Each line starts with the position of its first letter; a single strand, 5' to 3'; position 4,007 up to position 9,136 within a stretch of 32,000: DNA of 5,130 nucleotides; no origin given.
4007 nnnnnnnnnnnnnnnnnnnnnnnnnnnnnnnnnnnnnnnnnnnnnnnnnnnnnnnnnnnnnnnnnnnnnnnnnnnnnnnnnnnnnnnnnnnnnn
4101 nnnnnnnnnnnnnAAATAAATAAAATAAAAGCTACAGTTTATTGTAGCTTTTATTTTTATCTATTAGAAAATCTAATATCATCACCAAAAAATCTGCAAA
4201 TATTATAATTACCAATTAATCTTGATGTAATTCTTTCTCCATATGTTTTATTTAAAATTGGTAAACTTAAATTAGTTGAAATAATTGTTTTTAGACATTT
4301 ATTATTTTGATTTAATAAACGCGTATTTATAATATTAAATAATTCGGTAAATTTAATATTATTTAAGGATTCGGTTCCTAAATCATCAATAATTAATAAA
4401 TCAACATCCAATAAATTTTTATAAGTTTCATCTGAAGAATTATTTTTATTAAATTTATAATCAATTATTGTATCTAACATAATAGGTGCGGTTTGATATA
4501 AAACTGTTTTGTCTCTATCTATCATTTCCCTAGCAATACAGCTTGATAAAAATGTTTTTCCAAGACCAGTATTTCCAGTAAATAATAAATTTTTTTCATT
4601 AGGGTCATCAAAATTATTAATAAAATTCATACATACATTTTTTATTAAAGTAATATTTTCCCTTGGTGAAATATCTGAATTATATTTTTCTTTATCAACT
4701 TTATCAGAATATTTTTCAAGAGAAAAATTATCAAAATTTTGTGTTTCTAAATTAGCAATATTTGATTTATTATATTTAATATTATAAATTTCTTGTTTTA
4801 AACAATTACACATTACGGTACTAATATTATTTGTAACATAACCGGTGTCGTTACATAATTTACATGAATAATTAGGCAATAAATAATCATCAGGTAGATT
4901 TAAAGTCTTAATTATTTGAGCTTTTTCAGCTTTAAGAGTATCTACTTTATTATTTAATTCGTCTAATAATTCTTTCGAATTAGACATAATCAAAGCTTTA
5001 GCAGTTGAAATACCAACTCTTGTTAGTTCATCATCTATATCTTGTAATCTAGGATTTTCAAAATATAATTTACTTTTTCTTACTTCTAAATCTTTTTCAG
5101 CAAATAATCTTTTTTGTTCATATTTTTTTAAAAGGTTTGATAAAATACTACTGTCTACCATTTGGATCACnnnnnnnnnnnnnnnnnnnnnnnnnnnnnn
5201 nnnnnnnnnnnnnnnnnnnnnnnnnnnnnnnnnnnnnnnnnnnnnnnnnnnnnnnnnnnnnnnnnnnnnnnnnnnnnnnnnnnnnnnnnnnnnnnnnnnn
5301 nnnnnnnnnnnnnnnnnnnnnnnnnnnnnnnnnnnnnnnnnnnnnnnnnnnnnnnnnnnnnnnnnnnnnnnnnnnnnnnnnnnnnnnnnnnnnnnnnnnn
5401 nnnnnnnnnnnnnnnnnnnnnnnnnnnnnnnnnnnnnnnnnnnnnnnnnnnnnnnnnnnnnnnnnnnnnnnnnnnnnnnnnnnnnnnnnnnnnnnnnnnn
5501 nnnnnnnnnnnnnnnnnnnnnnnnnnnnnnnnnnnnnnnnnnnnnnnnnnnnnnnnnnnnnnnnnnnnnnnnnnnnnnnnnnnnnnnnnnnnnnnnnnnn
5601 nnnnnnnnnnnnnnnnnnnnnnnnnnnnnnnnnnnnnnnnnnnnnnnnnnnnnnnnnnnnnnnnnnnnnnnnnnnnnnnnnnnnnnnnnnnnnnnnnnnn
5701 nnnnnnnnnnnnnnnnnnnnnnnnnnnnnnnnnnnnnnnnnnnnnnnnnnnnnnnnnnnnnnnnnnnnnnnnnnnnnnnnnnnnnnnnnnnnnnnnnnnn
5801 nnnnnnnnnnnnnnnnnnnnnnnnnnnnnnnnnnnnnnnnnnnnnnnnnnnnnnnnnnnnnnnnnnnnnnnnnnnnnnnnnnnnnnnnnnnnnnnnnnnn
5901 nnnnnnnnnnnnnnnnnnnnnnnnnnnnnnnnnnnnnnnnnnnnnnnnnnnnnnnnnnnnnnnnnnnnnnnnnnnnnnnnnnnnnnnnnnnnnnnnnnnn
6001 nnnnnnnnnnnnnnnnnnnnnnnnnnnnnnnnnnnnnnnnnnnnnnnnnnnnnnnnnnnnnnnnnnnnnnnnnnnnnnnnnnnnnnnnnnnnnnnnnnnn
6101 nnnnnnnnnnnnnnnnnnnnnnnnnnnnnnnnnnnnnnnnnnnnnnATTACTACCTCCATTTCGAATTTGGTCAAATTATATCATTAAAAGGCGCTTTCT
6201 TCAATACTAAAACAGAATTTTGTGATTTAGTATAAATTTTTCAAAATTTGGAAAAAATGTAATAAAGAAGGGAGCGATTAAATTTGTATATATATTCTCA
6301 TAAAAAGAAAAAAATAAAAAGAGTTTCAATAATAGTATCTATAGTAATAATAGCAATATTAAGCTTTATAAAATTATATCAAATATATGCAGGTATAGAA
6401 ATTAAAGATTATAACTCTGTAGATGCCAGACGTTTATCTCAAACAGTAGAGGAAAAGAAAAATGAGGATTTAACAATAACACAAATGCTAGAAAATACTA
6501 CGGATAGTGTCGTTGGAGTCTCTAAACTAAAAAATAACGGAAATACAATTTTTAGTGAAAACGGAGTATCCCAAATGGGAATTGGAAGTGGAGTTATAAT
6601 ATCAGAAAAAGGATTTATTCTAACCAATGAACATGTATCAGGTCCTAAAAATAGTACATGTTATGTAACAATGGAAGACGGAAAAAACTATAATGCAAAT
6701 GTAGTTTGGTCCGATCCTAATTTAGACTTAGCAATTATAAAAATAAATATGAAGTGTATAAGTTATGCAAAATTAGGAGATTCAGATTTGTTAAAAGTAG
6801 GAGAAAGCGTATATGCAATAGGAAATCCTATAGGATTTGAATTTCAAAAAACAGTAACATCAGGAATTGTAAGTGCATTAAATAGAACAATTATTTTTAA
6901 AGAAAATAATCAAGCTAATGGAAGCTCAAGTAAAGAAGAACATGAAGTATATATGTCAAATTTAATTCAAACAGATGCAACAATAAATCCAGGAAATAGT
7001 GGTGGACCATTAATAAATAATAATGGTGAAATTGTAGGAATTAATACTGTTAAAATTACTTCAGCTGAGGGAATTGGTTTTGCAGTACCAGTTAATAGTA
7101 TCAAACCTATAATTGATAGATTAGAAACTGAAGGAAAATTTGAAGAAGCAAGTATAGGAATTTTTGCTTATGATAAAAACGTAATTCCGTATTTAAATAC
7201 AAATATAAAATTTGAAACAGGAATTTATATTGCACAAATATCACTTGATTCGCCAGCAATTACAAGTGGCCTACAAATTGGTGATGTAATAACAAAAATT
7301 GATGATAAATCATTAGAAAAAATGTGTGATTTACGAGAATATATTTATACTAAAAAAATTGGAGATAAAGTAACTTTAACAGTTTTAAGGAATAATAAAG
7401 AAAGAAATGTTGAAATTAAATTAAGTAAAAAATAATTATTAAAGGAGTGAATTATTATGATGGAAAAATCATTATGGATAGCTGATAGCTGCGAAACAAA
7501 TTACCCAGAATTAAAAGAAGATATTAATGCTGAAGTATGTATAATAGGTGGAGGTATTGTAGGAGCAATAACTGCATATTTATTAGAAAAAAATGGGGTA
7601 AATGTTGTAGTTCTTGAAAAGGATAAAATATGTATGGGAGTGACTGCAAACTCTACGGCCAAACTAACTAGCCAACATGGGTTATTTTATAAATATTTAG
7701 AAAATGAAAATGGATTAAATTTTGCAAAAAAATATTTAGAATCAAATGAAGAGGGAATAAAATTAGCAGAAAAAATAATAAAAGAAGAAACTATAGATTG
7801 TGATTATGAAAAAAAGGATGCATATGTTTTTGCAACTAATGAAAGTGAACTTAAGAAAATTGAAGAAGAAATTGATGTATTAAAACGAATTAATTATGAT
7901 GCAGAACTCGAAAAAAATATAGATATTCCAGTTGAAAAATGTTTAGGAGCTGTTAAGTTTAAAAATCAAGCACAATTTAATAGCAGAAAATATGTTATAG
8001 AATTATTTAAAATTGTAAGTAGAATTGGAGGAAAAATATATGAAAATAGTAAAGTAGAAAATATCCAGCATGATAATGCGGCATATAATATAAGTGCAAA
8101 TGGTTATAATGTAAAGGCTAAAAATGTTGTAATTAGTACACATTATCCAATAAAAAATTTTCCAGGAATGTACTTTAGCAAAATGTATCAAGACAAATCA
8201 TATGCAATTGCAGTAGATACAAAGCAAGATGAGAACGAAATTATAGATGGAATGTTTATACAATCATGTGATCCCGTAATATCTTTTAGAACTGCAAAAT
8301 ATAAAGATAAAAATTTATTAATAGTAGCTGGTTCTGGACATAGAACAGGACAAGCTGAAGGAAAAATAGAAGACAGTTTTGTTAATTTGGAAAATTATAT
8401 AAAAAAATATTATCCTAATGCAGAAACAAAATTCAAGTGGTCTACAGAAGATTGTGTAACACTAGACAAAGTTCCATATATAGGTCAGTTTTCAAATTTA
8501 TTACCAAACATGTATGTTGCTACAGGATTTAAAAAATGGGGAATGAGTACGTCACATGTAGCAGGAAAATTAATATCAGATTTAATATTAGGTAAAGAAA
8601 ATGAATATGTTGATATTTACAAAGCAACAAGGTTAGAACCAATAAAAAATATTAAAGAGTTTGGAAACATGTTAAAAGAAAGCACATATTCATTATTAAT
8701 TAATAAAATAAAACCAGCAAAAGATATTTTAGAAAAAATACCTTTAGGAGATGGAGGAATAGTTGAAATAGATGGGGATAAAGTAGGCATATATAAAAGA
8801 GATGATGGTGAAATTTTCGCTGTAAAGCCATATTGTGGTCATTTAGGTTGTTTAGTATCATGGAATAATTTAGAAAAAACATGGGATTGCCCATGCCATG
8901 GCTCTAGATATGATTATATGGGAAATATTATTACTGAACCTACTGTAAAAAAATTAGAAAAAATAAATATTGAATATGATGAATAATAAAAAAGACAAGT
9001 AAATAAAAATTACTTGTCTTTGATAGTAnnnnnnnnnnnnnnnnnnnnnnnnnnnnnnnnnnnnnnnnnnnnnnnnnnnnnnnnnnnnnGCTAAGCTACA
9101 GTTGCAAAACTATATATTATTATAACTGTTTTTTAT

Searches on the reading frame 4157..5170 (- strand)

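Call 17: search_protein_families(library=pfam, proteins=[window:4157-5170:-])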
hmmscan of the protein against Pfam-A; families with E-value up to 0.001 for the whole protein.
window:4157-5170:- (337 aa): 4 families
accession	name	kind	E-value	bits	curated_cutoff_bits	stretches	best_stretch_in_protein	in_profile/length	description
PF01695.23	IstB_IS21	-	2e-12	47.6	24.1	1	191-311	91-204/238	IstB-like ATP binding protein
PF00308.24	Bac_DnaA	-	2.2e-08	34.9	23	1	193-317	35-154/162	Bacterial DnaA ATPAse domain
PF20720.3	nSTAND3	-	0.00072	19.7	27.2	0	192-281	17-95/155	Novel STAND NTPase 3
PF12775.13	AAA_7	-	0.00076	19.5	25.8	0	175-274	16-119/181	P-loop containing dynein motor region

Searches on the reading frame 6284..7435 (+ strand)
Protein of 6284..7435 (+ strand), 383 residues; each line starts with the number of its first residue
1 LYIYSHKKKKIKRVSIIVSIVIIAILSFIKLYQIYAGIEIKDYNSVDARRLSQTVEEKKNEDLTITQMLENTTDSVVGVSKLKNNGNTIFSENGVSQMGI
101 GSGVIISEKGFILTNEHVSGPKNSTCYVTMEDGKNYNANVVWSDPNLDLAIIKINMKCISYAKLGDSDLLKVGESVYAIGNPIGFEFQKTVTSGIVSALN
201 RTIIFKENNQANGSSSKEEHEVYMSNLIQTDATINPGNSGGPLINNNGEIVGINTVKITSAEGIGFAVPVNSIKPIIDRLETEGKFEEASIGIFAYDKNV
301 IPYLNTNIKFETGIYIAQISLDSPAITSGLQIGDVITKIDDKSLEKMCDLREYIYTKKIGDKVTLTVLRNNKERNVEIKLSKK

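Call 17: search_protein_families(library=pfam, proteins=[window:6284-7435:+])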
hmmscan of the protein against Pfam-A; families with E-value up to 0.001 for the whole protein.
window:6284-7435:+ (383 aa): 7 families
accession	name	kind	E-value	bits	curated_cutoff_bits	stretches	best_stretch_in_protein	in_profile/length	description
PF13365.12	Trypsin_2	-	1.3e-32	113.9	27.6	1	101-253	1-144/144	Trypsin-like peptidase domain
PF00089.32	Trypsin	-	7.8e-20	72.1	20.6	1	100-277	26-220/220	Trypsin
PF13180.12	PDZ_2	-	2.9e-19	69.6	27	1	311-380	11-80/80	PDZ domain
PF00595.29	PDZ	-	5.1e-11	43.2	23.2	1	311-368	24-81/81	PDZ domain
PF17820.7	PDZ_6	-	2.1e-08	34.2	27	1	316-369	2-54/54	PDZ domain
PF10459.15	Peptidase_S46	-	1.4e-06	27.8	22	0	213-254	611-650/698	Peptidase S46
PF14685.13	PDZ_Tricorn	-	0.00039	20.8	25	0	322-377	30-87/88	Tricorn protease PDZ domain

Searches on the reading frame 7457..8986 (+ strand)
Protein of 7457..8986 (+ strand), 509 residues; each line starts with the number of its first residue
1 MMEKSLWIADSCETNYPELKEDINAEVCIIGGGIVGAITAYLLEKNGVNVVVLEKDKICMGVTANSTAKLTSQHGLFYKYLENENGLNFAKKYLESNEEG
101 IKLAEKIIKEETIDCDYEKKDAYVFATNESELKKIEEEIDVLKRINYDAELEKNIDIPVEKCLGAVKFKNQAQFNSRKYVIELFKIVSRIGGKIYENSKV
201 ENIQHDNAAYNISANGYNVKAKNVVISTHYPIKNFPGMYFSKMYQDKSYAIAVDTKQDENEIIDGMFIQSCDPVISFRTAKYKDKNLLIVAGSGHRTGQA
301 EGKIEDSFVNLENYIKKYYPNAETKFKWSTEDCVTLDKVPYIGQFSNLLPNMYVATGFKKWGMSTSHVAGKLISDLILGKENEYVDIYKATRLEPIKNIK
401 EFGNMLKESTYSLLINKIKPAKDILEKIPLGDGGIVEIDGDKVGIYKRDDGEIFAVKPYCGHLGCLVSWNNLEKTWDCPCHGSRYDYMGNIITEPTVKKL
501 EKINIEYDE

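Call 17: search_protein_families(library=pfam, proteins=[window:7457-8986:+])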
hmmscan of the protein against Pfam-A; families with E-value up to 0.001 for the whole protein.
window:7457-8986:+ (509 aa): 6 families
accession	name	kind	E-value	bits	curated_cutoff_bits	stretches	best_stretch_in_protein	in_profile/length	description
PF01266.30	DAO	-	1.9e-46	159.7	27.9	1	27-376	2-353/353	FAD dependent oxidoreductase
PF00355.32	Rieske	-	4.6e-13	49.3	20.3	1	434-502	17-86/88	Rieske [2Fe-2S] domain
PF13450.12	NAD_binding_8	-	6.3e-09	36.4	21.9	1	29-62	1-34/68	NAD(P)-binding Rossmann-like domain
PF01494.25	FAD_binding_3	-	3.7e-06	26.8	22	1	25-56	2-33/349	FAD binding domain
PF13738.12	Pyr_redox_3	-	5e-05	23.1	30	0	167-242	72-147/305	Pyridine nucleotide-disulphide oxidoreductase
PF07992.20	Pyr_redox_2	-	0.00019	21.4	26.1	0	27-72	3-48/291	Pyridine nucleotide-disulphide oxidoreductase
